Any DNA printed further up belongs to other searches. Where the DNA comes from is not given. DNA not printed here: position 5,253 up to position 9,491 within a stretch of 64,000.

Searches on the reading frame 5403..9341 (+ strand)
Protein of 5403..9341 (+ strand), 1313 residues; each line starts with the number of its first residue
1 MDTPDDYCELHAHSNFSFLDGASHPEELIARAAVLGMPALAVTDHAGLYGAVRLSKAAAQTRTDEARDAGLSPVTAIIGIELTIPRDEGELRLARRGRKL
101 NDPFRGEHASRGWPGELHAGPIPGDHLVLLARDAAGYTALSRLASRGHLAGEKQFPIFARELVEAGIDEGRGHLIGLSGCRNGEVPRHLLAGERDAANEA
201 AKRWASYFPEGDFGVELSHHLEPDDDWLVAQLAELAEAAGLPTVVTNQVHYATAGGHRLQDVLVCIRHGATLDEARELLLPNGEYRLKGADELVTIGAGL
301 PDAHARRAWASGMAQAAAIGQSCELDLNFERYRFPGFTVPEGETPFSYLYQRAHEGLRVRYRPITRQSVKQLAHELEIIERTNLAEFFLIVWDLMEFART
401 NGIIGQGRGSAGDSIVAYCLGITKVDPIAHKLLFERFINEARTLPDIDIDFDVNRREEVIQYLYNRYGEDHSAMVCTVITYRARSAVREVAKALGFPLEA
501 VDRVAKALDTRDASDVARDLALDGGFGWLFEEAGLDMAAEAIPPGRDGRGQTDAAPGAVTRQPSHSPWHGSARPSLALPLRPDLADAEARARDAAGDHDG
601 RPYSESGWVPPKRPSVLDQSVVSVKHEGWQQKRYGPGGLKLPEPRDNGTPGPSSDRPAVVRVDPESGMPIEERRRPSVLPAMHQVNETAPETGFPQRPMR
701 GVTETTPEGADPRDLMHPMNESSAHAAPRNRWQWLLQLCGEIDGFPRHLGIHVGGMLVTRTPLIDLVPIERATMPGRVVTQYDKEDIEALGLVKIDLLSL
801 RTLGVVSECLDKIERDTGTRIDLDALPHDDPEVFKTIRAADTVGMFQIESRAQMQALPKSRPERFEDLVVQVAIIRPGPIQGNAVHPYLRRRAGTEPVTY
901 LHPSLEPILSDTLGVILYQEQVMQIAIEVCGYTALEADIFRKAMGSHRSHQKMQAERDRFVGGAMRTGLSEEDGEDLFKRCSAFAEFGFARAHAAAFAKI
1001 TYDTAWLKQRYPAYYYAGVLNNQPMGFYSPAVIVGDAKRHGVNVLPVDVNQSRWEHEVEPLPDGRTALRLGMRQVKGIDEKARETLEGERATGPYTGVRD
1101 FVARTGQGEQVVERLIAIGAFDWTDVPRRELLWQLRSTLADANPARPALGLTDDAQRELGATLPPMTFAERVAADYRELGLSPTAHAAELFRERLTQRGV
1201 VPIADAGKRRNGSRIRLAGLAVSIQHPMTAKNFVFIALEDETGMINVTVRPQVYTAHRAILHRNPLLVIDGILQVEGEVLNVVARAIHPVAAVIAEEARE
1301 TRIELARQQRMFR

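Call 64: search_protein_families(library=pfam, proteins=[window:5403-9341:+], max_evalue=0.001)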
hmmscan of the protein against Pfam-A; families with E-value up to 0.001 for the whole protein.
window:5403-9341:+ (1313 aa): 5 families
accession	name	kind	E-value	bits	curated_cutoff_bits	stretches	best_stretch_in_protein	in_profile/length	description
PF07733.18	DNA_pol3_alpha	-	4e-77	259.8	23.9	2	348-513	2-170/260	Bacterial DNA polymerase III alpha NTPase domain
PF17657.6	DNA_pol3_finger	-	4.7e-56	189.1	22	1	802-967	1-165/166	Bacterial DNA polymerase III alpha subunit finger domain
PF02811.25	PHP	-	8.7e-34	117.6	26.4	1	9-220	1-164/164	PHP domain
PF14579.12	HHH_6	-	2.2e-20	73.1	25.6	1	1041-1131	1-90/90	Helix-hairpin-helix motif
PF01336.31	tRNA_anti-codon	-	0.00015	22.1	27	1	1216-1289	2-74/75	OB-fold nucleic acid binding domain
